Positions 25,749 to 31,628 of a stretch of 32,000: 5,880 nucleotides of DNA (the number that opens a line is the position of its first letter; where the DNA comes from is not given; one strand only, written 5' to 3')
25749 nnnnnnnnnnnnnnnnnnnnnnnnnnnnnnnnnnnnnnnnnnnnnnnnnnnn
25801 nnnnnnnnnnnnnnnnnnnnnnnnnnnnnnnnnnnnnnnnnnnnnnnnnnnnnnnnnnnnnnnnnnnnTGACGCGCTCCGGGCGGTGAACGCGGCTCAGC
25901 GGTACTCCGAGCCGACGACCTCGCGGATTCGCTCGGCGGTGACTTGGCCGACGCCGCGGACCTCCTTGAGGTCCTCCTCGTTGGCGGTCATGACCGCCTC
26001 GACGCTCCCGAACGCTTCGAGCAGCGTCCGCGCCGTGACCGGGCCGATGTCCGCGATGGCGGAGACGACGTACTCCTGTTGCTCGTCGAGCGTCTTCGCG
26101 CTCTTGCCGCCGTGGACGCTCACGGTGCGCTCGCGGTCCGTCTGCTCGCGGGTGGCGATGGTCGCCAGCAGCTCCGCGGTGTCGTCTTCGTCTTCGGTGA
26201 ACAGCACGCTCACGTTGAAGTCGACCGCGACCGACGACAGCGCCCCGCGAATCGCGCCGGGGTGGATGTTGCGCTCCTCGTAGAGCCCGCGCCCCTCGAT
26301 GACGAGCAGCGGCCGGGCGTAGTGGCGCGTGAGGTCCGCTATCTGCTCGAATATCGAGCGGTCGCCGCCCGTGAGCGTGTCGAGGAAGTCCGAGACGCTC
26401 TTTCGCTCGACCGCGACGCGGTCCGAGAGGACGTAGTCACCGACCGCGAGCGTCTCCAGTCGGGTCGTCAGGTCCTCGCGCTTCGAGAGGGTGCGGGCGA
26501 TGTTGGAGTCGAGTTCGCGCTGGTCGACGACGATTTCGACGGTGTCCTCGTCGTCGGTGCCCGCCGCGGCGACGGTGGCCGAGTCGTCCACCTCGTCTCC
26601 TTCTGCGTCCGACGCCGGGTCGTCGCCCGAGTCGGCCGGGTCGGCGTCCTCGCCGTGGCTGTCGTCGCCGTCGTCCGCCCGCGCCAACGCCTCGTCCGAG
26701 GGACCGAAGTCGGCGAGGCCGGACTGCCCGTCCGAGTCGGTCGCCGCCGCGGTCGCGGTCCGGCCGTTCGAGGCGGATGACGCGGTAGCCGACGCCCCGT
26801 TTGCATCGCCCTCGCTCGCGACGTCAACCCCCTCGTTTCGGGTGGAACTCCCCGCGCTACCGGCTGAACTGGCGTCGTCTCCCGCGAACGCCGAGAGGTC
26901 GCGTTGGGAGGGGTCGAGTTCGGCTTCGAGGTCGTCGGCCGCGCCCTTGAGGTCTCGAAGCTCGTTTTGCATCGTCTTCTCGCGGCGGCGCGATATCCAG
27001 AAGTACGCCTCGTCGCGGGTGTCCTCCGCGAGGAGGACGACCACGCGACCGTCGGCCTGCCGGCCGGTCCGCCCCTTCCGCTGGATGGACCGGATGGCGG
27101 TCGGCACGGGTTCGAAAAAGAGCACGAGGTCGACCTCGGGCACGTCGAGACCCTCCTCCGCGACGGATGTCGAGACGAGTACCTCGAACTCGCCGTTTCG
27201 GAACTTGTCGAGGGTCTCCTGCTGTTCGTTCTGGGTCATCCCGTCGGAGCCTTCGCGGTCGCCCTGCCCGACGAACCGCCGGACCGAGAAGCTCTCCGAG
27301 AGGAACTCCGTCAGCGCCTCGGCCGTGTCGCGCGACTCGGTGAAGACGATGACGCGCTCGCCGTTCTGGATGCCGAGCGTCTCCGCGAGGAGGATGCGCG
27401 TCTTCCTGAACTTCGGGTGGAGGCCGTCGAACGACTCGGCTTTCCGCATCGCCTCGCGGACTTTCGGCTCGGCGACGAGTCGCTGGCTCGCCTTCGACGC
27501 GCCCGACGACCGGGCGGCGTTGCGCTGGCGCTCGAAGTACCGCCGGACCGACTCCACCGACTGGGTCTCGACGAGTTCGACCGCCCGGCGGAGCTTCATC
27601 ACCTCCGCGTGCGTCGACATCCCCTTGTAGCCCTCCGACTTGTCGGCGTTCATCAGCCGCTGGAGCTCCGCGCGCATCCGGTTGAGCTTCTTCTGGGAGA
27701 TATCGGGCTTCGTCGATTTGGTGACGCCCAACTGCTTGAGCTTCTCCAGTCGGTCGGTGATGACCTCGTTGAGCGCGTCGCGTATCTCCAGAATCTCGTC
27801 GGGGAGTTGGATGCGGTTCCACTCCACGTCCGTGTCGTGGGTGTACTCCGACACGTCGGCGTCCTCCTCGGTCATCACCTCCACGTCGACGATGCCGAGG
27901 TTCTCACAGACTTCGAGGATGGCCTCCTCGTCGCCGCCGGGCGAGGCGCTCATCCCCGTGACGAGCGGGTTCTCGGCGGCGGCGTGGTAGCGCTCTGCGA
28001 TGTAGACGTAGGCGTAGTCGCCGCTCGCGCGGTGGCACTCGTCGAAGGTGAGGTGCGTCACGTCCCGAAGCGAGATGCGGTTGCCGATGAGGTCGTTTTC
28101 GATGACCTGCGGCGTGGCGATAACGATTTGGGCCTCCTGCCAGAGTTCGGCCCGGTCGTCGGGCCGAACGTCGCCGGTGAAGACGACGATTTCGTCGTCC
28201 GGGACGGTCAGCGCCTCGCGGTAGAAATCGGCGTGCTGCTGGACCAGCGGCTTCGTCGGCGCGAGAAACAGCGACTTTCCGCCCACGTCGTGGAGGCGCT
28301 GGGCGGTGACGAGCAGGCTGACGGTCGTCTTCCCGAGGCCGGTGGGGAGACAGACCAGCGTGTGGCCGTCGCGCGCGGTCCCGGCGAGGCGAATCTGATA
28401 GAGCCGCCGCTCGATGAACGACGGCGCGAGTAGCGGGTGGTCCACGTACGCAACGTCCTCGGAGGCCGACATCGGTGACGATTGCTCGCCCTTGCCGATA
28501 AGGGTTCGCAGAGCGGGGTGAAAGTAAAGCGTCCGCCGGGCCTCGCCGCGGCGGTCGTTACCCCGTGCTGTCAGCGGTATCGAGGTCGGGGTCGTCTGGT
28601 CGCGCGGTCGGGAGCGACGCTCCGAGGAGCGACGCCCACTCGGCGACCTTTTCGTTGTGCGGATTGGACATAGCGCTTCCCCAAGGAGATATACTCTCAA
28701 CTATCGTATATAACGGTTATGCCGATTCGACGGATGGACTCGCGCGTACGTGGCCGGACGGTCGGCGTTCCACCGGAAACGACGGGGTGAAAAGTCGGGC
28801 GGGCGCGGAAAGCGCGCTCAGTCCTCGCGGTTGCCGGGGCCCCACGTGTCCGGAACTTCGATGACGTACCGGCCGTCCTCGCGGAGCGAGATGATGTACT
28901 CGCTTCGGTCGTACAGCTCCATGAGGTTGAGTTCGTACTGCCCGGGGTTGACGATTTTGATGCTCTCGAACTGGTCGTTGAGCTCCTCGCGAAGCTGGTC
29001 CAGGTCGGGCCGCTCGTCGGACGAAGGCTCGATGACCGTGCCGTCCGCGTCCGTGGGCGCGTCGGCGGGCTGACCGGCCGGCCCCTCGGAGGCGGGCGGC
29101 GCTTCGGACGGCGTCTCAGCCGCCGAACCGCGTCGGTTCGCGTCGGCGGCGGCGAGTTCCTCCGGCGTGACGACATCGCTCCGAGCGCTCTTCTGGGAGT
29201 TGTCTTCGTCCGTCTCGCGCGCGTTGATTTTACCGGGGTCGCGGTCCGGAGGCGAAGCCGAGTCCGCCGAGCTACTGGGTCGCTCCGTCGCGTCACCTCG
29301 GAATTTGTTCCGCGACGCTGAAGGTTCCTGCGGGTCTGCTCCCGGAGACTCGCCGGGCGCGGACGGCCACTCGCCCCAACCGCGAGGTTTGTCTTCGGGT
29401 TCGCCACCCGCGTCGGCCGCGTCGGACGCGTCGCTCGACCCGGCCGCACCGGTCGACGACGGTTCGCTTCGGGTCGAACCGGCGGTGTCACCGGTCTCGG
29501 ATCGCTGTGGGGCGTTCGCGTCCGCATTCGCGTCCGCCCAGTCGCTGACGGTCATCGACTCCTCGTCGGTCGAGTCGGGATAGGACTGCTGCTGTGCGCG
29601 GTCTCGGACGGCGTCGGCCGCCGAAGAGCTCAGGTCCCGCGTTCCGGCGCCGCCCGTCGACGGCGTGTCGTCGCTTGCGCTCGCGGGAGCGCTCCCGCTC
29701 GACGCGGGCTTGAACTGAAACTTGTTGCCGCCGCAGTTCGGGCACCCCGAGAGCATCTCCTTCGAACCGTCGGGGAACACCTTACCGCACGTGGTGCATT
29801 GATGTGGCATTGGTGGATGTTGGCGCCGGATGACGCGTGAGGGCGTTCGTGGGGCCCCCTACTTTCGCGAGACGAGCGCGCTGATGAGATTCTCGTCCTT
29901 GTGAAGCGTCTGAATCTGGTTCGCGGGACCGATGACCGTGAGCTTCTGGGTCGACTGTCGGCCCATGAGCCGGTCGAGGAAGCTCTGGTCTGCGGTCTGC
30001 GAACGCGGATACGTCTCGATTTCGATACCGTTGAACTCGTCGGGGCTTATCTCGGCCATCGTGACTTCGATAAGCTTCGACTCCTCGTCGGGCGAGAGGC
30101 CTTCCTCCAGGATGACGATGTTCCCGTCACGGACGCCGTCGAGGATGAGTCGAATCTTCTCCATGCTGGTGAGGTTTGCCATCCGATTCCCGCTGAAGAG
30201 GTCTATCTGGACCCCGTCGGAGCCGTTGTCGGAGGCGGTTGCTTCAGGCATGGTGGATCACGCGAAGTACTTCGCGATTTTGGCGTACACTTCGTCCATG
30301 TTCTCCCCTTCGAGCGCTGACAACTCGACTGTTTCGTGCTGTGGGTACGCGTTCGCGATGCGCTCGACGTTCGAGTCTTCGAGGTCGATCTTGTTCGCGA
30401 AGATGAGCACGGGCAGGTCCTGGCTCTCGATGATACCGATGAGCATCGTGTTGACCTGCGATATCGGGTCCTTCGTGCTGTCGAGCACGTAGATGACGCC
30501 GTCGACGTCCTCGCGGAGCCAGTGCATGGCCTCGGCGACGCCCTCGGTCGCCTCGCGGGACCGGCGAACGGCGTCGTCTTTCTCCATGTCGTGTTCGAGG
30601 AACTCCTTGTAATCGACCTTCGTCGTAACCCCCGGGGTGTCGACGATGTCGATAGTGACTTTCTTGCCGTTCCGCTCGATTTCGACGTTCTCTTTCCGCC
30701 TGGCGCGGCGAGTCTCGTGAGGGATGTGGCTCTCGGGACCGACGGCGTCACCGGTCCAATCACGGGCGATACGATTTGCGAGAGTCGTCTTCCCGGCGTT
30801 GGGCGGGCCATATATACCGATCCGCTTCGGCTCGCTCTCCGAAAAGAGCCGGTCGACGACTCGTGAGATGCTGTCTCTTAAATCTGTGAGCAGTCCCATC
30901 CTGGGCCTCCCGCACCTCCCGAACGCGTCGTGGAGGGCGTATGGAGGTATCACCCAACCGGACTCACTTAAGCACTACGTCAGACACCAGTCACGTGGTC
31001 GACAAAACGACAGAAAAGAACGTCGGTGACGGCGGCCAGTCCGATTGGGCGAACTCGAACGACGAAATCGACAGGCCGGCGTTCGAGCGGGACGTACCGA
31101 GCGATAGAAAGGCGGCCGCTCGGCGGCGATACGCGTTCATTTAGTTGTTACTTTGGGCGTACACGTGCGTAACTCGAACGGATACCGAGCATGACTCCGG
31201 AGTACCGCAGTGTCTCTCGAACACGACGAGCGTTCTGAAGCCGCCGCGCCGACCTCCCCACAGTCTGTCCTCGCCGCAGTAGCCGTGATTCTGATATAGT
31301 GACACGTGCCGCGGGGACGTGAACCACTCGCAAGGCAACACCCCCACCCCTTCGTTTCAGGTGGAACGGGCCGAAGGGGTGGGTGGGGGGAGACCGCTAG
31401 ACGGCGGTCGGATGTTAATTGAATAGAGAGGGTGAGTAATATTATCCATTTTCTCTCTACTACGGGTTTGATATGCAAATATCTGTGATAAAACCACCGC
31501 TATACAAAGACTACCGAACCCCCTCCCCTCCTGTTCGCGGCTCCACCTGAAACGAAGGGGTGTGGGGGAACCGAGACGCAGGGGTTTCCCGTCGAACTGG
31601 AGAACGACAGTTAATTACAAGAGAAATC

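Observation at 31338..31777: Chromosomal replication origin: inverted G-string ORBs flanking a ~36% GC unwinding element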

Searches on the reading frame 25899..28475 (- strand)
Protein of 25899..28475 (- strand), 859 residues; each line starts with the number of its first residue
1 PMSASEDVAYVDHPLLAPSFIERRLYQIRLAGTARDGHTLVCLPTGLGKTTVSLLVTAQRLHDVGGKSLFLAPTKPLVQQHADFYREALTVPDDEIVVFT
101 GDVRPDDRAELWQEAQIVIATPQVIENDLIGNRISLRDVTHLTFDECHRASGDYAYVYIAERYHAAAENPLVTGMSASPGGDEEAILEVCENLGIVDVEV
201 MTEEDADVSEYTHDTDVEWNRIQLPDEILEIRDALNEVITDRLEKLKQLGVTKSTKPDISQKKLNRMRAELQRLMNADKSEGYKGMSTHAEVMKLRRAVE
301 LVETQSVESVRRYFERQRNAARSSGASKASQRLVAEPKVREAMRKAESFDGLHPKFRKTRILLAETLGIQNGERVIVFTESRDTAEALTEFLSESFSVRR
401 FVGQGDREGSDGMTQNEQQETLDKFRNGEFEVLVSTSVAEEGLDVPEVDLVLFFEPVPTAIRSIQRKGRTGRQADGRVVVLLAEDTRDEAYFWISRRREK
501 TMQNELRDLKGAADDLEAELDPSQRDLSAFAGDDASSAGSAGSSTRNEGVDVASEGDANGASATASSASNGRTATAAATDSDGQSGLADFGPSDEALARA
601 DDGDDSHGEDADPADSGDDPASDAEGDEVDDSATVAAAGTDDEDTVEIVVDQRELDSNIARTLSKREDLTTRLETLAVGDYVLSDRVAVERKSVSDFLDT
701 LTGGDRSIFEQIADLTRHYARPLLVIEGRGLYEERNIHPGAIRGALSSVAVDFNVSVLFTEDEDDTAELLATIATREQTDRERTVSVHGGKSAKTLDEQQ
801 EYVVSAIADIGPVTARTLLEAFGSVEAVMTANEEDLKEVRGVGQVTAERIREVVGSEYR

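Call 8: search_protein_families(library=pfam, proteins=[window:25899-28475:-])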
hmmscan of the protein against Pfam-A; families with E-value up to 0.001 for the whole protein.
window:25899-28475:- (859 aa): 9 families
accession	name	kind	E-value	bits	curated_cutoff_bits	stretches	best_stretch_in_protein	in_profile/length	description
PF02732.21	ERCC4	-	9.9e-31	107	24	1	650-772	1-139/140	ERCC4 domain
PF00271.37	Helicase_C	-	3e-25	89.1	23.5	1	363-472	6-108/110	Helicase conserved C-terminal domain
PF00270.35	DEAD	-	6.6e-21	75.2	26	1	37-180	15-161/167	DEAD/DEAH box helicase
PF21210.2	RNA_helicase_helical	-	5.3e-18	65.5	27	1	236-343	1-107/108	Putative ATP-dependent RNA helicase, helical bundle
PF04851.21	ResIII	-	9.8e-14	52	22.5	1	34-179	21-162/164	Type III restriction enzyme, res subunit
PF14520.12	HHH_5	-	4.9e-12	46.6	27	1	806-852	6-53/57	Helix-hairpin-helix domain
PF12826.13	HHH_2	-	3.4e-11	43.6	27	1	807-852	8-53/64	Helix-hairpin-helix motif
PF00633.29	HHH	-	5.7e-08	32.6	24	1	824-852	1-29/30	Helix-hairpin-helix motif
PF22590.2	Cas3-like_C_2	-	0.00032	21.4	27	0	414-474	44-105/106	CRISPR-associated nuclease/helicase Cas3, C-terminal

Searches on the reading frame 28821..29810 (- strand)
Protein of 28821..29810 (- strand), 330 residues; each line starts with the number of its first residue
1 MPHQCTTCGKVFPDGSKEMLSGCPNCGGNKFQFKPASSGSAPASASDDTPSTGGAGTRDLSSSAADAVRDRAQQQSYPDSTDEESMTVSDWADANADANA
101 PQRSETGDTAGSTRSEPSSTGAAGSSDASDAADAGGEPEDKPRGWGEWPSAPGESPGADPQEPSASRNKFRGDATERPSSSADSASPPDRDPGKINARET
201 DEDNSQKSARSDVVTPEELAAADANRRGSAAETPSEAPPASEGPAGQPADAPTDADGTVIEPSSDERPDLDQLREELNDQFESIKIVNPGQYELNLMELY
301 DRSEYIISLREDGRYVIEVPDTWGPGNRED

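Call 8: search_protein_families(library=pfam, proteins=[window:28821-29810:-])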
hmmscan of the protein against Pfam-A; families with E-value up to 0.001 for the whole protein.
window:28821-29810:- (330 aa): 1 family
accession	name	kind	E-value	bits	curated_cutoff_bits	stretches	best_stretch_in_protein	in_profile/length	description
PF09845.14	OapC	-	2e-29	103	23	2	2-57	1-56/133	Origin-associated protein OapC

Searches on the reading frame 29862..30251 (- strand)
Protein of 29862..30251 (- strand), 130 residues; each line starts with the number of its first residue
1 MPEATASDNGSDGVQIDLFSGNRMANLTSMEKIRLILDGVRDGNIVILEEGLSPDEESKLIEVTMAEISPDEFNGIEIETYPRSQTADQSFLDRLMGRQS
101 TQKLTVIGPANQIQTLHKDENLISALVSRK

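Call 8: search_protein_families(library=pfam, proteins=[window:29862-30251:-])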
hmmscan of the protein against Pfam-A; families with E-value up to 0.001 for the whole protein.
window:29862-30251:- (130 aa): 1 family
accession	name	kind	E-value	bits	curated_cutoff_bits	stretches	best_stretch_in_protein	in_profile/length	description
PF09846.14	OapB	-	1.1e-43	147.8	27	1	25-128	2-104/104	Origin-associated protein OapB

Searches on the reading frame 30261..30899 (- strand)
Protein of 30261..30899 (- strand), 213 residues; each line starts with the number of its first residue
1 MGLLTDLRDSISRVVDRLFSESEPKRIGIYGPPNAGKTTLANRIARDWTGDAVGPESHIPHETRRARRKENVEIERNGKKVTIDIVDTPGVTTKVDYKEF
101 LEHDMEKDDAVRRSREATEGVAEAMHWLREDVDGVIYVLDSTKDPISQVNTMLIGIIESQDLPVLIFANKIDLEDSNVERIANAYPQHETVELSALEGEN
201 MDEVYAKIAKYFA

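Call 8: search_protein_families(library=pfam, proteins=[window:30261-30899:-])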
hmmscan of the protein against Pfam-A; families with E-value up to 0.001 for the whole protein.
window:30261-30899:- (213 aa): 10 families
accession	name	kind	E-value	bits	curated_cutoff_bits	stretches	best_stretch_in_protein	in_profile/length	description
PF01926.29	MMR_HSR1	-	4.9e-14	52.8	21.9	1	26-170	1-113/113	50S ribosome-binding GTPase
PF00009.33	GTP_EFTU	-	2.7e-11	43.8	26.5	1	131-211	92-185/188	Elongation factor Tu GTP binding domain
PF00025.27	Arf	-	5e-08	33.1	22.3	1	130-179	80-133/174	ADP-ribosylation factor family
PF03193.22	RsgA_GTPase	-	9.8e-06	25.9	30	0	131-209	22-105/174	RsgA GTPase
PF02421.24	FeoB_N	-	5.2e-05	23.2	27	0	26-205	2-153/156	Ferrous iron transport protein B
PF00931.28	NB-ARC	-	7.6e-05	22.5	23.5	1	9-47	3-41/248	NB-ARC domain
PF09439.16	SRPRB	-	9.5e-05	22.3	25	0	25-92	4-57/178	Signal recognition particle receptor beta subunit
PF00735.24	Septin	-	0.00014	21.6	26.2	1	30-99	10-80/280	Septin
PF00071.28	Ras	-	0.00019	21.5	21.6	0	150-210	91-158/162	Ras family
PF16897.10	MMR_HSR1_Xtn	-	0.00084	19.7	35.2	0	162-211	56-103/106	C-terminal region of MMR_HSR1 domain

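Call 10: find_encoding_contigs(protein=window:30261-30899:-, flank=10000, max_places=8)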
Protein window:30261-30899:- (213 aa): 24 contigs read that carry it; 8 places shown.
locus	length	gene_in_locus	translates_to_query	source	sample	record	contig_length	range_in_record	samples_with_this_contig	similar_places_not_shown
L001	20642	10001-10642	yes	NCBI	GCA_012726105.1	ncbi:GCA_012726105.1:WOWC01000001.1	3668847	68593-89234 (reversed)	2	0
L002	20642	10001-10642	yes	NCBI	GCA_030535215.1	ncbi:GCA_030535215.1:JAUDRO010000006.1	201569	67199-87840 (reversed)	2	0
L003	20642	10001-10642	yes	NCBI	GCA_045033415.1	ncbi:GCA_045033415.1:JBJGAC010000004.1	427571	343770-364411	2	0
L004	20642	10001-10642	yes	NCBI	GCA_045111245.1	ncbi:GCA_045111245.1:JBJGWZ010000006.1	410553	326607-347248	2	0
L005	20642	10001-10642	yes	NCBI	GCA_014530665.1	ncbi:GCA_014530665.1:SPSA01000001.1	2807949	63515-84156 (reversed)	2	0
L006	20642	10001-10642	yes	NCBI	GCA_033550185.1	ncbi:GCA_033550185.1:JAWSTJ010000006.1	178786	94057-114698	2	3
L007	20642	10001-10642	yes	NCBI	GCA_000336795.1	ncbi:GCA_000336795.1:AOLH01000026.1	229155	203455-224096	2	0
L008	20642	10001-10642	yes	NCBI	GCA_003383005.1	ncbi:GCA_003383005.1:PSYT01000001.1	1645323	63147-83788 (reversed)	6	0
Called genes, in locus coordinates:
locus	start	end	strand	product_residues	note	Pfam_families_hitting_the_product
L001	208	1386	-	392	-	PF00696:AA_kinase, PF22629:ACT_AHAS_ss (faint), PF13840:ACT_7 (weak), PF22468:ACT_9, PF01842:ACT (weak), PF13291:ACT_4 (faint), PF13840:ACT_7, PF01842:ACT (weak)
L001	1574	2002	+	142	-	-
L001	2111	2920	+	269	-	PF02535:Zip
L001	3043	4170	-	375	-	PF00724:Oxidored_FMN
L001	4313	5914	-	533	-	PF00149:Metallophos, PF04042:DNA_pol_E_B, PF12850:Metallophos_2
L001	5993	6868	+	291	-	-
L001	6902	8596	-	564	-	PF13191:AAA_16, PF13401:AAA_22 (weak), PF00004:AAA (weak), PF22606:Cdc6-ORC-like_ATPase_lid (weak), PF22703:Cdc6_lid, PF09079:WHD_Cdc6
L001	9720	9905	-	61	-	-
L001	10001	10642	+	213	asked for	PF03193:RsgA_GTPase (faint), PF00025:Arf (faint), PF00009:GTP_EFTU (faint), PF01926:MMR_HSR1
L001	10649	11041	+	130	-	PF09846:OapB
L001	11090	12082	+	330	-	PF09845:OapC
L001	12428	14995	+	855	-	PF00270:DEAD, PF04851:ResIII, PF21210:RNA_helicase_helical, PF00271:Helicase_C, PF02732:ERCC4, PF00633:HHH (faint), PF12826:HHH_2, PF14520:HHH_5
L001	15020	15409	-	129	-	PF00582:Usp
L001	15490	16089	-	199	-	PF06677:Auto_anti-p27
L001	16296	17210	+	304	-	PF00056:Ldh_1_N, PF02866:Ldh_1_C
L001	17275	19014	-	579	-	PF01541:GIY-YIG (faint), PF27096:UvrC_M, PF02151:UVR (weak), PF22920:UvrC_RNaseH, PF08459:UvrC_RNaseH_dom, PF12826:HHH_2, PF14520:HHH_5, PF00633:HHH, +1 more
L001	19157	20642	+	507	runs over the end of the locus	-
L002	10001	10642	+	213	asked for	PF03193:RsgA_GTPase (faint), PF00025:Arf (faint), PF00009:GTP_EFTU (faint), PF01926:MMR_HSR1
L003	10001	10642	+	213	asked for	PF03193:RsgA_GTPase (faint), PF00025:Arf (faint), PF00009:GTP_EFTU (faint), PF01926:MMR_HSR1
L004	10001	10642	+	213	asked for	PF03193:RsgA_GTPase (faint), PF00025:Arf (faint), PF00009:GTP_EFTU (faint), PF01926:MMR_HSR1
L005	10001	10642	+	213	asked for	PF03193:RsgA_GTPase (faint), PF00025:Arf (faint), PF00009:GTP_EFTU (faint), PF01926:MMR_HSR1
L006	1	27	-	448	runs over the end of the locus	PF01212:Beta_elim_lyase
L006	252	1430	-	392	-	PF00696:AA_kinase, PF22629:ACT_AHAS_ss (faint), PF13840:ACT_7 (weak), PF22468:ACT_9, PF01842:ACT (weak), PF13291:ACT_4 (faint), PF13840:ACT_7, PF01842:ACT (weak)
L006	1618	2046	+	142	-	-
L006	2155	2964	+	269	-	PF02535:Zip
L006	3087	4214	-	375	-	PF00724:Oxidored_FMN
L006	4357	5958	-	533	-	PF00149:Metallophos, PF04042:DNA_pol_E_B, PF12850:Metallophos_2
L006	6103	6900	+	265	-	-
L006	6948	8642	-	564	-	PF13191:AAA_16, PF13401:AAA_22 (weak), PF00004:AAA (weak), PF22606:Cdc6-ORC-like_ATPase_lid (weak), PF22703:Cdc6_lid, PF09079:WHD_Cdc6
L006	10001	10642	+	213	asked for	PF03193:RsgA_GTPase (faint), PF00025:Arf (faint), PF00009:GTP_EFTU (faint), PF01926:MMR_HSR1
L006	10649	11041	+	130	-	PF09846:OapB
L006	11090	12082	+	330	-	PF09845:OapC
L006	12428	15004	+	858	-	PF00270:DEAD, PF04851:ResIII, PF21210:RNA_helicase_helical, PF00271:Helicase_C, PF02732:ERCC4, PF00633:HHH (faint), PF12826:HHH_2, PF14520:HHH_5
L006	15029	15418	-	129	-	PF00582:Usp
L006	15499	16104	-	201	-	PF06677:Auto_anti-p27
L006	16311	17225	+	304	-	PF00056:Ldh_1_N, PF02866:Ldh_1_C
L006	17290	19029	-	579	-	PF01541:GIY-YIG (faint), PF27096:UvrC_M, PF02151:UVR (weak), PF22920:UvrC_RNaseH, PF08459:UvrC_RNaseH_dom, PF12826:HHH_2, PF14520:HHH_5, PF00633:HHH, +1 more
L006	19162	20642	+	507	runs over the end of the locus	-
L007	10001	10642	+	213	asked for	PF03193:RsgA_GTPase (faint), PF00025:Arf (faint), PF00009:GTP_EFTU (faint), PF01926:MMR_HSR1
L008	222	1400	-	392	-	PF00696:AA_kinase, PF22629:ACT_AHAS_ss (faint), PF13840:ACT_7 (weak), PF22468:ACT_9, PF01842:ACT (weak), PF13291:ACT_4 (faint), PF13840:ACT_7, PF01842:ACT (weak)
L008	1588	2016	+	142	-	-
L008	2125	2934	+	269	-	PF02535:Zip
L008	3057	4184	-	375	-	PF00724:Oxidored_FMN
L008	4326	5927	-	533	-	PF00149:Metallophos, PF04042:DNA_pol_E_B, PF12850:Metallophos_2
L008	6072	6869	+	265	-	-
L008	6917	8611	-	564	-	PF13191:AAA_16, PF13401:AAA_22 (weak), PF00004:AAA (weak), PF22606:Cdc6-ORC-like_ATPase_lid (weak), PF22703:Cdc6_lid, PF09079:WHD_Cdc6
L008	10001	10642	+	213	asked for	PF03193:RsgA_GTPase (faint), PF00025:Arf (faint), PF00009:GTP_EFTU (faint), PF01926:MMR_HSR1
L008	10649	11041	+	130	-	PF09846:OapB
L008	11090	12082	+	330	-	PF09845:OapC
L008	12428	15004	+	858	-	PF00270:DEAD, PF04851:ResIII, PF21210:RNA_helicase_helical, PF00271:Helicase_C, PF02732:ERCC4, PF12826:HHH_2, PF14520:HHH_5, PF00633:HHH (weak)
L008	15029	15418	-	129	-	PF00582:Usp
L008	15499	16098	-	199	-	PF06677:Auto_anti-p27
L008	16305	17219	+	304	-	PF00056:Ldh_1_N, PF02866:Ldh_1_C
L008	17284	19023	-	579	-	PF01541:GIY-YIG (weak), PF27096:UvrC_M, PF02151:UVR (weak), PF22920:UvrC_RNaseH, PF08459:UvrC_RNaseH_dom, PF12826:HHH_2, PF14520:HHH_5, PF00633:HHH, +1 more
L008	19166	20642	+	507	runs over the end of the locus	-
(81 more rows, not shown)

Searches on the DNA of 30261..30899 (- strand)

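Call 28: search_rna_families(source=L006, start=8500, end=10100, threshold=evalue, max_evalue=1)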
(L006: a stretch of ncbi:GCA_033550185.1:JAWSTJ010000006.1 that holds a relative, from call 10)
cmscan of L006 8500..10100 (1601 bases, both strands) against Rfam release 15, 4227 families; matches with E-value up to 1: 1.
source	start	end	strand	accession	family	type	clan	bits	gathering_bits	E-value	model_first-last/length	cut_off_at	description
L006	8532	8570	+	RF01059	mir-598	Gene; miRNA;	-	19.3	69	0.76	1-80/80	no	mir-598 microRNA precursor family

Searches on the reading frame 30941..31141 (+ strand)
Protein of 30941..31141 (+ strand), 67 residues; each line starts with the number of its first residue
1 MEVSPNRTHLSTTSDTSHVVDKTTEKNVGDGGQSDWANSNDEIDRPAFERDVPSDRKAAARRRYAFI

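Call 51: search_protein_families(library=pfam, proteins=[window:30941-31141:+], max_evalue=0.01)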
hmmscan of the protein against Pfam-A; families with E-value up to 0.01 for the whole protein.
window:30941-31141:+ (67 aa): 0 families

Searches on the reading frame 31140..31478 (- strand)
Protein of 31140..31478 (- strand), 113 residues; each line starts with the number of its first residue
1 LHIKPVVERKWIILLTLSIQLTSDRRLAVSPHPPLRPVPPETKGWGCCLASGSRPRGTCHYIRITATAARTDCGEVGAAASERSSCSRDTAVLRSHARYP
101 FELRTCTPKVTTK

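Call 51: search_protein_families(library=pfam, proteins=[window:31140-31478:-], max_evalue=0.01)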
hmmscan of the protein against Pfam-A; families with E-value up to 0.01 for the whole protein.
window:31140-31478:- (113 aa): 0 families
